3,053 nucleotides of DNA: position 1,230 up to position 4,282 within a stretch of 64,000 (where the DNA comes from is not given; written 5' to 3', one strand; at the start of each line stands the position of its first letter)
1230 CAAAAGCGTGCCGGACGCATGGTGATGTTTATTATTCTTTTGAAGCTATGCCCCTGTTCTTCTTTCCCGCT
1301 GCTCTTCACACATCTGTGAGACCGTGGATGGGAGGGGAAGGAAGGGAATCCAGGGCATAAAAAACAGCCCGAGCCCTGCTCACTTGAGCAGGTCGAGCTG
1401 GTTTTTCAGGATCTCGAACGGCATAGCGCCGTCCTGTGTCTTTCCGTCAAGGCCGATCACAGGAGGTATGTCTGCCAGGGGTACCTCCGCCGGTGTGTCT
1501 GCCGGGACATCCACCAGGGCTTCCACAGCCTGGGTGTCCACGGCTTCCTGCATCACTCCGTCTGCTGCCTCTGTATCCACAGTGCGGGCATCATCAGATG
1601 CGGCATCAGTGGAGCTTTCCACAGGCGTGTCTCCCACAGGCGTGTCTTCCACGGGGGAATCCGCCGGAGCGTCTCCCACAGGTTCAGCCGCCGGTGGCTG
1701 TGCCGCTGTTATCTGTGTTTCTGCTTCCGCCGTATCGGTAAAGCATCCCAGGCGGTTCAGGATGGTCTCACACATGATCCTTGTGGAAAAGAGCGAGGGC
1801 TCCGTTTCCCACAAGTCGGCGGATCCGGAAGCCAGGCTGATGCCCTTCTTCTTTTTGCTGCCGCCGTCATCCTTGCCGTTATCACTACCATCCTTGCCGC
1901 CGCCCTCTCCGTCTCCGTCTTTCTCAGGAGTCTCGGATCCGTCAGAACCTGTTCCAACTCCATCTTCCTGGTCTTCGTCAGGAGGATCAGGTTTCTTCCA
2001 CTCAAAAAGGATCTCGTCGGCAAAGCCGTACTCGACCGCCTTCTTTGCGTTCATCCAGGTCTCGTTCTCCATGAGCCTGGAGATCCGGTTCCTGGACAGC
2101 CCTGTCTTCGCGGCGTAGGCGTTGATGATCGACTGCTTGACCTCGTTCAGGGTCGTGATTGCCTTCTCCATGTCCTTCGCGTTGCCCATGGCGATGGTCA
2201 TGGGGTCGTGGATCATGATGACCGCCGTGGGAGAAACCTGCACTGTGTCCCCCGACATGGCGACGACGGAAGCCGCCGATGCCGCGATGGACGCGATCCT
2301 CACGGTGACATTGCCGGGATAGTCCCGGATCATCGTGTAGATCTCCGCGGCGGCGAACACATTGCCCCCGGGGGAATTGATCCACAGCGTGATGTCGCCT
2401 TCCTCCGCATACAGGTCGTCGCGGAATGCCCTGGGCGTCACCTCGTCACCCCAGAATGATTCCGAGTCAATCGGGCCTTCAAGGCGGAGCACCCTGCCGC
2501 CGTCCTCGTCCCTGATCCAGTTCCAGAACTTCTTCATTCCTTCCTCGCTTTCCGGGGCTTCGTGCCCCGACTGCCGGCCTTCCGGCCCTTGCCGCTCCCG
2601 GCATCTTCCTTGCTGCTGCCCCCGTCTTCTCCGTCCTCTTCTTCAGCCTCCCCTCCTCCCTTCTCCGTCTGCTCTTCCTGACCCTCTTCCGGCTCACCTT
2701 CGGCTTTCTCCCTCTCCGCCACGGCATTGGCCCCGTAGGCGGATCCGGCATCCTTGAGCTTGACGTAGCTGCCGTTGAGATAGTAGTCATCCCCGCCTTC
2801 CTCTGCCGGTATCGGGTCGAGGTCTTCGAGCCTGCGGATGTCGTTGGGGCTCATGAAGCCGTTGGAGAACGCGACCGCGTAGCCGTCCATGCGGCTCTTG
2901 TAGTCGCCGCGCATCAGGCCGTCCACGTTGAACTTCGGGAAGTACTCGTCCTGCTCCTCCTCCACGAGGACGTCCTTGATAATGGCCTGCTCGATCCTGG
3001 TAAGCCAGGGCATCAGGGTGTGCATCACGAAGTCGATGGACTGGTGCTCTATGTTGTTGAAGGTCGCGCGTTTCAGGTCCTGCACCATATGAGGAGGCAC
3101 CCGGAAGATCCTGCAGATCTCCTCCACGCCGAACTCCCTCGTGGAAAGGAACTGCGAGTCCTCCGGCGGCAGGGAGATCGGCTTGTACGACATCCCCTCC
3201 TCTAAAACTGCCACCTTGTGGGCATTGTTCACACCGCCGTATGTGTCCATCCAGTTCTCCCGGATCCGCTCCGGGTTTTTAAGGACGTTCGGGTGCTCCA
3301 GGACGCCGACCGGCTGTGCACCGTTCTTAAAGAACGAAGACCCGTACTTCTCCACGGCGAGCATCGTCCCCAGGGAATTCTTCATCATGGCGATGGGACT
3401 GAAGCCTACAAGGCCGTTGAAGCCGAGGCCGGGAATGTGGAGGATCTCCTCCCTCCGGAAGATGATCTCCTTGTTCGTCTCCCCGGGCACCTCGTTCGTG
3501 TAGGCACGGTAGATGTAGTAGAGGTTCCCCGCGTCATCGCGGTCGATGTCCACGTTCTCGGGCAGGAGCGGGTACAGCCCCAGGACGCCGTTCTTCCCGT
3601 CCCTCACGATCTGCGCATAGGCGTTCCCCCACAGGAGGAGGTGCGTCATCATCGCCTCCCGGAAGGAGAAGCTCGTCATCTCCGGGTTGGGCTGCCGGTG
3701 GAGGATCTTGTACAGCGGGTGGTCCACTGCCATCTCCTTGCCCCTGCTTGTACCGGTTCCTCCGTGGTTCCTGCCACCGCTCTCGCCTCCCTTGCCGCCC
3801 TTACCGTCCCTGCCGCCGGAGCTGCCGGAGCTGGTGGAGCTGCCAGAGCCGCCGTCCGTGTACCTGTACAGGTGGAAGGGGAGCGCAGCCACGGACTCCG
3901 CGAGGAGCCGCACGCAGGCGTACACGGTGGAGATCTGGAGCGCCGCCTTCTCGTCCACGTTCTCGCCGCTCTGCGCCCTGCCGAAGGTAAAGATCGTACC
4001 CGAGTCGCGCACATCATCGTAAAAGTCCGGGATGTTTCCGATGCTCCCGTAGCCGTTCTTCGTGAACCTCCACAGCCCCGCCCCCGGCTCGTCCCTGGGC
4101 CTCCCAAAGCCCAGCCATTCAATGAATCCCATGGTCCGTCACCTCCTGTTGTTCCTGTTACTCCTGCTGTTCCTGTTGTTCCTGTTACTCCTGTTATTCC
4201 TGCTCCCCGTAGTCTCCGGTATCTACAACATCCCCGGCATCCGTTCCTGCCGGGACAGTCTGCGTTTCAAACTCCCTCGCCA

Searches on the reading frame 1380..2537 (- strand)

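Call 23: search_protein_families(library=phrogs, proteins=[window:1380-2537:-], max_evalue=0.00001)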
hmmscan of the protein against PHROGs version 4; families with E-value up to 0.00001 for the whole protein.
window:1380-2537:- (385 aa): 12 families
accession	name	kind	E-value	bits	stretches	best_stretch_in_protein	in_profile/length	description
phrog_94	-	head and packaging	8e-84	284.2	1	1-189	67-262/622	head maturation protease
phrog_2976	-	head and packaging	1.2e-49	171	1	4-336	7-306/394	head maturation protease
phrog_1684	-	head and packaging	7.7e-47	161.1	1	27-177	52-203/284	head maturation protease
phrog_133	-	head and packaging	8.6e-47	161.1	1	29-179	31-181/668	head maturation protease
phrog_3348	-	unknown function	2.2e-42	146.7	1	27-177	47-198/386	-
phrog_53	-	head and packaging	1.3e-33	118.1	1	11-177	73-279/583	head maturation protease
phrog_1827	-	other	2.9e-19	70.2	1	45-165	50-171/202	ATP-dependent protease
phrog_23753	-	head and packaging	6.2e-18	66.4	1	41-176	36-171/298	head maturation protease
phrog_20705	-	head and packaging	9.6e-12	45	1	50-177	214-346/690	virion structural protein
phrog_13984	-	unknown function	2e-10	41.9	1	25-108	39-122/123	-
phrog_33547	-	unknown function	1.7e-09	38.1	1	45-175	27-157/357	-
phrog_5410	-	other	2.3e-06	28.1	1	45-141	54-150/323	ATP-dependent protease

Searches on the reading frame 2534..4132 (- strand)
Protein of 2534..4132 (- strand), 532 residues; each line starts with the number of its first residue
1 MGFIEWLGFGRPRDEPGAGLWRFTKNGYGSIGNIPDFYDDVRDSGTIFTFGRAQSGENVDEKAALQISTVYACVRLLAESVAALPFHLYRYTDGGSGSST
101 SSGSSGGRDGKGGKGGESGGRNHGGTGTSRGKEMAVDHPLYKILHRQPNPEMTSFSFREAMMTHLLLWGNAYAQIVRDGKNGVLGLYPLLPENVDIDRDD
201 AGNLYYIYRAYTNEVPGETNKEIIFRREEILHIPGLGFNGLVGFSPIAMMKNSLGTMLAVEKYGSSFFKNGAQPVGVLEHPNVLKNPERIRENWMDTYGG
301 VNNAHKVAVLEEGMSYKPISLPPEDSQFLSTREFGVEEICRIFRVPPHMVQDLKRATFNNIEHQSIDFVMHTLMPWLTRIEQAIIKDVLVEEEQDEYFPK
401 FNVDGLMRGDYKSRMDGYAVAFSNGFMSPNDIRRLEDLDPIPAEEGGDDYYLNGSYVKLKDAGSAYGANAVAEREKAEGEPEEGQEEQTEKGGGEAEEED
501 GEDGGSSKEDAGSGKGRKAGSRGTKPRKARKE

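Call 23: search_protein_families(library=phrogs, proteins=[window:2534-4132:-], max_evalue=0.00001)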
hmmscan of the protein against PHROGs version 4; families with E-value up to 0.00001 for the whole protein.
window:2534-4132:- (532 aa): 7 families
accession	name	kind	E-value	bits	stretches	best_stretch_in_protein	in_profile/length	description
phrog_12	-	head and packaging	1.6e-141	474.5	1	1-518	48-482/646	portal protein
phrog_5929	-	head and packaging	1.3e-75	254.6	1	259-481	3-223/228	portal protein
phrog_2662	-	head and packaging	2.1e-74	252.4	1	59-505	52-455/717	portal protein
phrog_11323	-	unknown function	4.9e-45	153.8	1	349-471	1-121/130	-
phrog_2271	-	head and packaging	1.1e-27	97.2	1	144-455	93-397/859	portal protein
phrog_21454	-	unknown function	2.6e-17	64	1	285-453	11-172/320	-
phrog_4891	-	unknown function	2.2e-15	58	1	415-466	1-52/71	-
